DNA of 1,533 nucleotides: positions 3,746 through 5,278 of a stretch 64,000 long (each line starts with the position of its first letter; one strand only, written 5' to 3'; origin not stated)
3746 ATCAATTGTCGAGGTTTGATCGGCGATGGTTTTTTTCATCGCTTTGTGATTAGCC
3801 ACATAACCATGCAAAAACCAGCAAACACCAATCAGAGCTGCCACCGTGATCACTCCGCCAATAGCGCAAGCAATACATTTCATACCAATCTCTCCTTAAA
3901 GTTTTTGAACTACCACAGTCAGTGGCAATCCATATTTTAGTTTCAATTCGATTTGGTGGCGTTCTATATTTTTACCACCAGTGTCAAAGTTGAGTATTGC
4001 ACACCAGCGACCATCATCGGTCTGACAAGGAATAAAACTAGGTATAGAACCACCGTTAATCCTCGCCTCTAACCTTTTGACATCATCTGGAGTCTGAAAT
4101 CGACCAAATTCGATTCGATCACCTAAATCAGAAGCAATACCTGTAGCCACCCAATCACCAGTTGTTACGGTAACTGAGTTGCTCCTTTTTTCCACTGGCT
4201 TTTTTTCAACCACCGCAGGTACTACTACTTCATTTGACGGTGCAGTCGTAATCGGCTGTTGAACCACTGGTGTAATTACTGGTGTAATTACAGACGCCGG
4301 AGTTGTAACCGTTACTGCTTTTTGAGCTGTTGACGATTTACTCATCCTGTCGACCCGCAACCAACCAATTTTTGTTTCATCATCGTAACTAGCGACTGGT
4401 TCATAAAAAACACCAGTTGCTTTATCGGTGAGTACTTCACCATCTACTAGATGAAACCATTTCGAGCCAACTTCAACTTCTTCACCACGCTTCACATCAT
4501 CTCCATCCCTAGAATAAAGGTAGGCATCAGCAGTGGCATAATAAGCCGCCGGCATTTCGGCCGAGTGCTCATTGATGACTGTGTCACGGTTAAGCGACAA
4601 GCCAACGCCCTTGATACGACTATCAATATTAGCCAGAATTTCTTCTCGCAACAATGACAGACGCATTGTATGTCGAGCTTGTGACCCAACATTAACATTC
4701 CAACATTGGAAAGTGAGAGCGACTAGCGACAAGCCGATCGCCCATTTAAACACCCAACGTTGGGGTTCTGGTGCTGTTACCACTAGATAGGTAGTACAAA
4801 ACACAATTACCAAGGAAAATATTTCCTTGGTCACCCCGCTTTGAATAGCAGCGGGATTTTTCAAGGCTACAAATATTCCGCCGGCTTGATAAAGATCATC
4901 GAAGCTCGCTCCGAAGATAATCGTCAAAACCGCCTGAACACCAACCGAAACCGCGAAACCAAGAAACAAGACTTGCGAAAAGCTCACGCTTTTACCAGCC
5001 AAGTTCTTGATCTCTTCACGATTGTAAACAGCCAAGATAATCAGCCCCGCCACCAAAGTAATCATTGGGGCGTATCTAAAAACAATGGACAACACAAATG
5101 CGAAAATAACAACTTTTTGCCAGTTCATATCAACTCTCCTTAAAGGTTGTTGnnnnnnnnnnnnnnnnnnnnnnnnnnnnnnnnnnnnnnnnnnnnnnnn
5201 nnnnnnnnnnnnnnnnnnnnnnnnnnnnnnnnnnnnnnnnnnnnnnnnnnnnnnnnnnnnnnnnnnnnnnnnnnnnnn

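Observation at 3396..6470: Compositionally foreign ~3-kb island with a tightly coupled four-gene operon (Zn-ribbon protein plus three membrane proteins) of unknown function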

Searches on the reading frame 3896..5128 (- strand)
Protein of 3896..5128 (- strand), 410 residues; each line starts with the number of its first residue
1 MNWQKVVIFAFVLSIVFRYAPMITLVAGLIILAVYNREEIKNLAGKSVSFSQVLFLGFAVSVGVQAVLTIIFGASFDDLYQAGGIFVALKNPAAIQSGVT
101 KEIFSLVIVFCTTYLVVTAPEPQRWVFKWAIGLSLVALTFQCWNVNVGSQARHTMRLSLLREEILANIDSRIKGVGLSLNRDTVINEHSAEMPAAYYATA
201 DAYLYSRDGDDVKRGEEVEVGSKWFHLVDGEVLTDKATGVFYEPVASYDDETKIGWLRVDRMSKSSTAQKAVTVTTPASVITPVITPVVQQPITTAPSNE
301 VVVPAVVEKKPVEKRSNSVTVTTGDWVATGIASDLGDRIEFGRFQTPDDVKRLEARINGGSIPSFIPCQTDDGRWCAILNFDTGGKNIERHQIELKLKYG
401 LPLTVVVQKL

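Call 3: search_protein_families(library=pfam, proteins=[window:3896-5128:-], max_evalue=1)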
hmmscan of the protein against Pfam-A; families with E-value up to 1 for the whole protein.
window:3896-5128:- (410 aa): 2 families
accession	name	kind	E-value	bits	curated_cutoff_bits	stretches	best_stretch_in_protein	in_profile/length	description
PF07254.17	Cpta_toxin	-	0.73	10.4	27.3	1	102-160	14-71/133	Membrane-bound toxin component of toxin-antitoxin system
PF10322.15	7TM_GPCR_Sru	-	0.88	9.3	26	1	4-114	99-212/305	Serpentine type 7TM GPCR chemoreceptor Sru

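Call 4: search_protein_families(library=padloc, proteins=[window:3896-5128:-], max_evalue=1)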
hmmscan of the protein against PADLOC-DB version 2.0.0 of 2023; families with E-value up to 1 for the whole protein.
window:3896-5128:- (410 aa): 0 families

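Call 5: search_protein_families(library=phrogs, proteins=[window:3896-5128:-], max_evalue=1)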
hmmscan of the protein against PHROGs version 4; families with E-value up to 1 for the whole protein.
window:3896-5128:- (410 aa): 0 families

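Call 9: find_encoding_contigs(protein=window:3896-5128:-, flank=10000, max_places=10)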
Protein window:3896-5128:- (410 aa): 23 contigs read that carry it; 9 places shown.
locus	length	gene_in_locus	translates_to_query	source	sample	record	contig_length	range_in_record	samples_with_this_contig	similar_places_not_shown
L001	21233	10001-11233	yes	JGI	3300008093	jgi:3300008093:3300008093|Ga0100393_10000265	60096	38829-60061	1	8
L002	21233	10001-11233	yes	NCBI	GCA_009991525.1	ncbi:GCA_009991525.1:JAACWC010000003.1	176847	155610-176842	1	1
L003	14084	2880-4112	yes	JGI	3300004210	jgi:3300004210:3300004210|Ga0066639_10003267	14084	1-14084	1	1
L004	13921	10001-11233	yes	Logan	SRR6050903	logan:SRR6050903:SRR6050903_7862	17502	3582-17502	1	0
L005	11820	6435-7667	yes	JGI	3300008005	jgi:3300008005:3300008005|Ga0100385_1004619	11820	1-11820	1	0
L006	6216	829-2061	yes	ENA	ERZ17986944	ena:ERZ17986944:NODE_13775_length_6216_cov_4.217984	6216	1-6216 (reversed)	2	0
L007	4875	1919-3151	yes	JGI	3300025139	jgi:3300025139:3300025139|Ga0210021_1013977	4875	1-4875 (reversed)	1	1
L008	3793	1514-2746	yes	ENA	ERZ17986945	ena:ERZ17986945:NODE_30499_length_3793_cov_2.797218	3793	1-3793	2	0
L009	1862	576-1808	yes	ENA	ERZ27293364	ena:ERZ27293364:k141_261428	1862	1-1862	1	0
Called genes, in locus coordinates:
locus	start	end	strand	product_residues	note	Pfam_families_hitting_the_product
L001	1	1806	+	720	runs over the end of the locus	PF00403:HMA, PF08282:Hydrolase_3 (faint), PF00122:E1-E2_ATPase, PF00702:Hydrolase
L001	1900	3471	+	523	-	PF06100:MCRA, PF13450:NAD_binding_8 (faint)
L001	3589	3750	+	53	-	PF00301:Rubredoxin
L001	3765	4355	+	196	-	PF00578:AhpC-TSA, PF08534:Redoxin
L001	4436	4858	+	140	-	-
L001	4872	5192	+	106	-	PF09685:MamF_MmsF (weak)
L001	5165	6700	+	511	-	PF00224:PK, PF02887:PK_C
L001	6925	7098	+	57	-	-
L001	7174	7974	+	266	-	PF01790:LGT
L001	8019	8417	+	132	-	PF04956:TrbC, PF18895:T4SS_pilin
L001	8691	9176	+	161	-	-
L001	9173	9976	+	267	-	-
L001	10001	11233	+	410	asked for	-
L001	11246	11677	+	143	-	-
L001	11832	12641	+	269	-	-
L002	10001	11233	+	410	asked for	-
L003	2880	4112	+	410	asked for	-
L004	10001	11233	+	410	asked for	-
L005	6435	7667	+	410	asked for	-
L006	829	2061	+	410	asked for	-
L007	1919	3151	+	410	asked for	-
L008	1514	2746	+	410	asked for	-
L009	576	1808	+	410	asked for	-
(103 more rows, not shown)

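Call 10: find_homologous_proteins(query=window:3896-5128:-)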
Query window:3896-5128:- (410 aa): 10 proteins with E <= 0.001 among 8000 candidates.
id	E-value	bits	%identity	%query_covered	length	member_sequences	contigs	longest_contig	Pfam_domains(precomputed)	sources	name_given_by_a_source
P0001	3.3e-255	864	100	95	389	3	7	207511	-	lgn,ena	-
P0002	2.8e-210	716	79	100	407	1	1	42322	-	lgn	-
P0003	3.1e-189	647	71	100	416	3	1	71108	-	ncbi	-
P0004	1.6e-177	608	69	100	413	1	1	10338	-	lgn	-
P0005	1.0e-163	563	63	100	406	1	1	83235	-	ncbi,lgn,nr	ncbi:MAG: hypothetical protein Q7K65_01485 [Candidatus Buchananbacteria bacterium]|nr:hypothetical p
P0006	7.3e-147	507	57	100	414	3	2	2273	-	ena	-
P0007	6.2e-138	478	54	100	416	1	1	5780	-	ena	-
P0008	7.3e-115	402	50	100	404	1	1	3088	-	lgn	-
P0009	2.1e-110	387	48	99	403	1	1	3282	-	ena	-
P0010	3.0e-104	367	67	61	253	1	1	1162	-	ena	-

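Call 11: find_encoding_contigs(protein=P0005, flank=10000, max_places=3)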
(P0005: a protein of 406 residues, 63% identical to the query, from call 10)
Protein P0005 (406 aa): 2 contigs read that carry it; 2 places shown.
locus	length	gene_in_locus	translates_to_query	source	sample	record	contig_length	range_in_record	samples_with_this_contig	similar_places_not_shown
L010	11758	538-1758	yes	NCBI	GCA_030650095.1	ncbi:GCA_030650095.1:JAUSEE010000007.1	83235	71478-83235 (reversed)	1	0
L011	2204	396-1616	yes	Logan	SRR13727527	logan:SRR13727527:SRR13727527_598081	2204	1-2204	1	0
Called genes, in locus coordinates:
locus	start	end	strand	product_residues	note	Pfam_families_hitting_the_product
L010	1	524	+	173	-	?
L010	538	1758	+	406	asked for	-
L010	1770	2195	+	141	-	-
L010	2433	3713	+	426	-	-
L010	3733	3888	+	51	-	-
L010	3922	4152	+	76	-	-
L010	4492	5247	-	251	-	PF00106:adh_short, PF08659:KR, PF23441:SDR (weak), PF13561:adh_short_C2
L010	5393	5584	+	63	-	-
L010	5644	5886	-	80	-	-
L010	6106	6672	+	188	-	-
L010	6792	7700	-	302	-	PF00892:EamA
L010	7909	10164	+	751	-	PF05548:Peptidase_M11, PF17957:Big_7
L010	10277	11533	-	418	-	PF02844:GARS_N, PF01071:GARS_A, PF02655:ATP-grasp_3 (faint), PF02786:CPSase_L_D2, PF02843:GARS_C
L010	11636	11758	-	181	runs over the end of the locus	-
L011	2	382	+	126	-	?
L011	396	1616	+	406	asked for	-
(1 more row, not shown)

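Call 12: find_encoding_contigs(protein=P0003, flank=10000, max_places=3)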
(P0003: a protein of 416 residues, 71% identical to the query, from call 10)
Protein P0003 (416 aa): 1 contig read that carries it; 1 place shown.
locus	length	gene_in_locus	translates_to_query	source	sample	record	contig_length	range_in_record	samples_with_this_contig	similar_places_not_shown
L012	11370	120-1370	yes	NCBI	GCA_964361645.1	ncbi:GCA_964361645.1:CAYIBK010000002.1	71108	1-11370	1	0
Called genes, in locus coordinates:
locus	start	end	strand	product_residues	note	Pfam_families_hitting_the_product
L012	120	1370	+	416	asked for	-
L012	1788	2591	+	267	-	-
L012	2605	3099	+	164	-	PF15891:Nuc_deoxyri_tr2 (weak)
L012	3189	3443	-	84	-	PF18926:DUF5676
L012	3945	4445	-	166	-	PF00560:LRR_1 (faint), PF13855:LRR_8 (weak), PF23598:LRR_14, PF12799:LRR_4 (weak), PF23211:LRR_LRWD1 (weak), PF13855:LRR_8, PF12799:LRR_4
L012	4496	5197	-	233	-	PF02678:Pirin, PF17954:Pirin_C_2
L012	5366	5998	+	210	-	-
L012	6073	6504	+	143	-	-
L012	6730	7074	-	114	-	PF00453:Ribosomal_L20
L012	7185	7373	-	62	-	PF01632:Ribosomal_L35p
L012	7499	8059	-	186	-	PF05198:IF3_N, PF00707:IF3_C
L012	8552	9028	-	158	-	PF01668:SmpB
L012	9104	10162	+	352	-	PF01594:AI-2E_transport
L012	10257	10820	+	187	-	-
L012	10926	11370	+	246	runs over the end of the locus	-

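Call 13: find_encoding_contigs(protein=P0002, flank=10000, max_places=3)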
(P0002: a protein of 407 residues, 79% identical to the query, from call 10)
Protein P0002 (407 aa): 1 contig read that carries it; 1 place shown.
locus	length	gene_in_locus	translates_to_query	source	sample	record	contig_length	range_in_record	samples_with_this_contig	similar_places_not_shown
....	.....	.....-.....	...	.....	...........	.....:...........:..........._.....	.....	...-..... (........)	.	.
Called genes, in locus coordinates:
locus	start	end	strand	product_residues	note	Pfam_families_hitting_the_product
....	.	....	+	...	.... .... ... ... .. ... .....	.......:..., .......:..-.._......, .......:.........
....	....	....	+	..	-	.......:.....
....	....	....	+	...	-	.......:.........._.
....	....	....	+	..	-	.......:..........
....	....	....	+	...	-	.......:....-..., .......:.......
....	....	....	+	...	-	-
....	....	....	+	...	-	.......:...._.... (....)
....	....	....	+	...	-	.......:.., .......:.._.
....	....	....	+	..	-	-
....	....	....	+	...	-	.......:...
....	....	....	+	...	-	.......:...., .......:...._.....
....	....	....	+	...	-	-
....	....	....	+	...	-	-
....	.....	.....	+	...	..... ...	-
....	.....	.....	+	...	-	-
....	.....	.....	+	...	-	-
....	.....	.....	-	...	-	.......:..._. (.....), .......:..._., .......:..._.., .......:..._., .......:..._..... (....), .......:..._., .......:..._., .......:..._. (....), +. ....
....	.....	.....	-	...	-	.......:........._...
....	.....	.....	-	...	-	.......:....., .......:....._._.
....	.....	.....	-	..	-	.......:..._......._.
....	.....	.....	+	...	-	-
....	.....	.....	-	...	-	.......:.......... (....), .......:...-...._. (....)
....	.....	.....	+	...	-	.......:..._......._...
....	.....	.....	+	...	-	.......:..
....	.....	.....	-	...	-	-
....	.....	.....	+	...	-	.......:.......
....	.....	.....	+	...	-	-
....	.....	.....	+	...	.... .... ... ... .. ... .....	-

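Call 17: find_related_loci(query=A1, collection=genome_contigs, flank=10000)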
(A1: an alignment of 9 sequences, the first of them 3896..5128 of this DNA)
Query A1 (410 aa) in genome_contigs; peptide patterns used: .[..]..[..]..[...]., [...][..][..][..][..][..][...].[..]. (x = any residue, [..] = any of these).
301 stretches matched a pattern; 2 encode a relative of the query (tblastn E <= 1e-3); 2 distinct loci.
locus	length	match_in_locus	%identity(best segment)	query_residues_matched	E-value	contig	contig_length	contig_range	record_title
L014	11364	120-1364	71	1-410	0e+0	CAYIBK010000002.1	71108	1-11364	MAG TPA_asm: uncultured Gammaproteobacteria bacterium isolate ERP119705_co19_912 genome assembly, contig: NODE_166_lengt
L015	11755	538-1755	63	1-410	4e-174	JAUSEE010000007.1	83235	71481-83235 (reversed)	MAG: Candidatus Buchananbacteria bacterium isolate E14_maxbin.167 E14_k141_724261, whole genome shotgun sequence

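Call 22: search_protein_representatives(alignment_id=A1)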
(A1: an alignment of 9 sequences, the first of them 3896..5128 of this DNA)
Query: 9 sequences, 412 profile positions. Proteins with E-value up to 0.001 (for the whole library): 44; up to 1e-10: 23; up to 1e-30: 9. The best 44 are listed.
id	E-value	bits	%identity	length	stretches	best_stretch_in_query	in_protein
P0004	5.4e-215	730.4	-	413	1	1-412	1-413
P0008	4.4e-188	641.8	-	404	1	1-412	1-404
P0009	1.0e-179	614.3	-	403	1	2-410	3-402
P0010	7.3e-132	456.6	-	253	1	1-252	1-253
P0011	4.3e-65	236.7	-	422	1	3-412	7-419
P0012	1.3e-54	202.2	-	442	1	3-412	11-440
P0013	1.2e-45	172.6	-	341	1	69-412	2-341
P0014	2.5e-43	165.0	-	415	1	5-412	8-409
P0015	4.9e-36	141.0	-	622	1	258-412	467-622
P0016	2.3e-30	122.3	-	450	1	2-341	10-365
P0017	2.1e-27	112.5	-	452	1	27-411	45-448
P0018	4.5e-27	111.5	-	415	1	265-412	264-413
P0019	1.1e-23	100.3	-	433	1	2-410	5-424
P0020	1.6e-20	89.9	-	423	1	18-411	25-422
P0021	9.9e-20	87.3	-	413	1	259-412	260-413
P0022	5.6e-19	84.8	-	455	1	8-358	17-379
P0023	1.0e-18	84.0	-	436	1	3-412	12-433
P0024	2.2e-16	76.2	-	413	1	2-412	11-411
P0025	2.5e-16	76.1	-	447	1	15-368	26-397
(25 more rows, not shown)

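Call 26: find_homologous_proteins(query=A2, max_evalue=0.001)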
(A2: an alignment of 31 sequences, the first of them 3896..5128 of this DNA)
Query A2 (31 sequences) (410 aa, profile of the alignment): 11 proteins with E <= 0.001 among 8000 candidates.
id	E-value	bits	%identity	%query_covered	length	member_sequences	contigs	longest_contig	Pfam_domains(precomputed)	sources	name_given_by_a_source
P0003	9.1e-161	553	71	100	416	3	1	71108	-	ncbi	-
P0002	2.1e-158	546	79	100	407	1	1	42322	-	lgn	-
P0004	3.2e-156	538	69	100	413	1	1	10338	-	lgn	-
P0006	5.0e-153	528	57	100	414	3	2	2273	-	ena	-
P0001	2.7e-149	516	100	95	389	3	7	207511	-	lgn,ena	-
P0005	5.9e-149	514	63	100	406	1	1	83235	-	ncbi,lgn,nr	ncbi:MAG: hypothetical protein Q7K65_01485 [Candidatus Buchananbacteria bacterium]|nr:hypothetical p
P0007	6.6e-144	498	54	100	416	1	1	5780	-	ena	-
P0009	1.9e-135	470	48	99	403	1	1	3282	-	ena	-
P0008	9.3e-130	451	50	100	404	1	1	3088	-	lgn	-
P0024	9.7e-113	395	26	61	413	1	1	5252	-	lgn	-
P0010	1.4e-91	325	67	61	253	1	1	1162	-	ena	-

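Call 28: find_encoding_contigs(protein=P0015, flank=10000, max_places=3)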
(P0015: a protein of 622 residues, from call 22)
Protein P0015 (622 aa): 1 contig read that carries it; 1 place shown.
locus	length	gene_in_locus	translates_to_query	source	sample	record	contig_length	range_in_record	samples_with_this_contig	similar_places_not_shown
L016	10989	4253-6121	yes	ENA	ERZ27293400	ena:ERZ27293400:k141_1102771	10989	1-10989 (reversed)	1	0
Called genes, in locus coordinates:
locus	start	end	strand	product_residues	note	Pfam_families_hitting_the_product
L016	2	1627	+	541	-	?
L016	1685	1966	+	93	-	-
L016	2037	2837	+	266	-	PF01790:LGT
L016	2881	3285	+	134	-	PF04956:TrbC (weak), PF18895:T4SS_pilin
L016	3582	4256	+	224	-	PF12773:DZR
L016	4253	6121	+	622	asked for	-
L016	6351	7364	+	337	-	PF13385:Laminin_G_3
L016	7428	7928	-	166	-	-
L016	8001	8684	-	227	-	PF01551:Peptidase_M23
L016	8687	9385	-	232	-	PF02678:Pirin, PF17954:Pirin_C_2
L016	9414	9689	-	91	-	PF01035:DNA_binding_1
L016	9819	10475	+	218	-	-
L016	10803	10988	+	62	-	?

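Call 29: find_encoding_contigs(protein=P0024, flank=10000, max_places=3)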
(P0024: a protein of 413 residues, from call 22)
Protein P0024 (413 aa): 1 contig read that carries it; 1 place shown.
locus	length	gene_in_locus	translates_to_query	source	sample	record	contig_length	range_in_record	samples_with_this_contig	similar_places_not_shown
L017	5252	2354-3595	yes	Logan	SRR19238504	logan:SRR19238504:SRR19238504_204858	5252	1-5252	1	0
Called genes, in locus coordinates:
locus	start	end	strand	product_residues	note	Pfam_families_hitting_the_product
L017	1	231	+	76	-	?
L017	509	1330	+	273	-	-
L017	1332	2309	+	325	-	-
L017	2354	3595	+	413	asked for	-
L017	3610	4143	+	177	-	-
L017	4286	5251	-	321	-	?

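Call 30: find_encoding_contigs(protein=P0011, flank=10000, max_places=3)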
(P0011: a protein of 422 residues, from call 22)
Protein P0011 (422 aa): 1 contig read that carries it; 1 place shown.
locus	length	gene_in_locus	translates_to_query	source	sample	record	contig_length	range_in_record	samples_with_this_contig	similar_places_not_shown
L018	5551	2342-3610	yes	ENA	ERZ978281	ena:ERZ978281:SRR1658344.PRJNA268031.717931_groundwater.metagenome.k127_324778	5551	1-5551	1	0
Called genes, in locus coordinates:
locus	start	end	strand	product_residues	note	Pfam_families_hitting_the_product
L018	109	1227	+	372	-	-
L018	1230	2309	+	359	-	-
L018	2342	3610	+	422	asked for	-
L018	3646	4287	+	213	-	-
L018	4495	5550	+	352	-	?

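Call 31: find_encoding_contigs(protein=P0014, flank=10000, max_places=3)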
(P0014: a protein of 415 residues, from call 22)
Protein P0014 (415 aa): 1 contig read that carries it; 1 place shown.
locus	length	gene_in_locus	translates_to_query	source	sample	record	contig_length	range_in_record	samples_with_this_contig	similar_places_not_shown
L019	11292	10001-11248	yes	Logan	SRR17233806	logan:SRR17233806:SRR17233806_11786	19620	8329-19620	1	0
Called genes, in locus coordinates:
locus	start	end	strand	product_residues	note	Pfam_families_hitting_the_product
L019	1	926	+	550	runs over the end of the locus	PF00118:Cpn60_TCP1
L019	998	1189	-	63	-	-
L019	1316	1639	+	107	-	PF09685:MamF_MmsF (weak)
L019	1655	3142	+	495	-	PF00224:PK, PF02887:PK_C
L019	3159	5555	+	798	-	PF01326:PPDK_N, PF00391:PEP-utilizers, PF02896:PEP-utilizers_C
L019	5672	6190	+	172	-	PF22817:ApeP-like (weak), PF07977:FabA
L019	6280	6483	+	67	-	-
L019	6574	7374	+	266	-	PF01790:LGT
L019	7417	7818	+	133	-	PF18895:T4SS_pilin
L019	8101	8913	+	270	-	-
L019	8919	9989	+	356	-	-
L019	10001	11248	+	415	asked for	-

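Call 32: find_encoding_contigs(protein=P0019, flank=10000, max_places=3)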
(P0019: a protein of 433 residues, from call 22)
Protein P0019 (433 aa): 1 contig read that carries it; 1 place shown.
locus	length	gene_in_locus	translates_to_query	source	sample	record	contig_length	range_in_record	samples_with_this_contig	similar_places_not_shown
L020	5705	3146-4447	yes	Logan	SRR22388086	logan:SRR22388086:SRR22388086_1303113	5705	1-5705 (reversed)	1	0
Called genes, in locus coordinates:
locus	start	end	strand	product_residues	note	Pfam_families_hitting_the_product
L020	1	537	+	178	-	?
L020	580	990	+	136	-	PF18895:T4SS_pilin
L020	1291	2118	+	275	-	-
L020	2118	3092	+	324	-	-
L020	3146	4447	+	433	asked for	-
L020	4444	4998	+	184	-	-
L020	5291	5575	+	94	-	PF00216:Bac_DNA_binding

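Call 34: search_protein_families(library=pfam, proteins=[L019:8101-8913:+, L019:8919-9989:+, L020:1291-2118:+, L020:2118-3092:+, L020:4444-4998:+, L018:109-1227:+, L018:1230-2309:+, L018:3646-4287:+, L016:3582-4256:+, L016:6351-7364:+], max_evalue=0.1)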
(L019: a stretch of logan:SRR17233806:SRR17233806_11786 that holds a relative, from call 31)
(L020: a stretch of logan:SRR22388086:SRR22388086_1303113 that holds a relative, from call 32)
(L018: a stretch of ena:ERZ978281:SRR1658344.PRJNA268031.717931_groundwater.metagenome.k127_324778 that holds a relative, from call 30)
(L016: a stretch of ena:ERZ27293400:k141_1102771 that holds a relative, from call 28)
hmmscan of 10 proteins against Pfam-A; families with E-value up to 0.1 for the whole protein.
L019:8101-8913:+ (270 aa): 1 family
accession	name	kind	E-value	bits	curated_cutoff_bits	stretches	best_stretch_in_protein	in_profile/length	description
PF06744.18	IcmF_C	-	0.027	15.1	26.7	0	174-197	25-48/106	Type VI secretion protein IcmF C2-like domain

L019:8919-9989:+ (356 aa): 0 families

L020:1291-2118:+ (275 aa): 0 families

L020:2118-3092:+ (324 aa): 0 families

L020:4444-4998:+ (184 aa): 0 families

L018:109-1227:+ (372 aa): 0 families

L018:1230-2309:+ (359 aa): 0 families

L018:3646-4287:+ (213 aa): 1 family
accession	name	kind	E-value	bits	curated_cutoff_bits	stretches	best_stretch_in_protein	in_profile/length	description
PF24073.1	DUF7365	-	0.032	14.8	27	1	4-73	5-73/101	Coiled-coil region of unknown function (DUF7365)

L016:3582-4256:+ (224 aa): 5 families
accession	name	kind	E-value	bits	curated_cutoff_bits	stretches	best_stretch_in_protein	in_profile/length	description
PF12773.13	DZR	-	9.3e-08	32.6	27.3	1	14-56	1-45/45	Double zinc ribbon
PF18912.6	DZR_2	-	0.0013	19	27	1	14-36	24-47/56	Double zinc ribbon domain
PF13248.11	Zn_ribbon_3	-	0.0084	16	27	1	11-35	2-26/26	zinc-ribbon domain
PF13920.12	zf-C3HC4_3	-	0.0095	16.2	27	0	38-61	25-48/49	Zinc finger, C3HC4 type (RING finger)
PF07191.17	Zn_ribbon_6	-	0.027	14.9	25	0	13-62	2-42/67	Double zinc ribbon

L016:6351-7364:+ (337 aa): 3 families
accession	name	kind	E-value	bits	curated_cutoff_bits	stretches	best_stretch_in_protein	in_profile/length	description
PF13385.13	Laminin_G_3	-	1.6e-23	83.9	27.6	1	125-291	7-150/151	Concanavalin A-like lectin/glucanases superfamily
PF01391.23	Collagen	-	0.00024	21.2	27.2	1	53-77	4-28/60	Collagen triple helix repeat (20 copies)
PF00354.24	Pentaxin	-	0.025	14.7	25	1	188-291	64-163/194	Pentaxin family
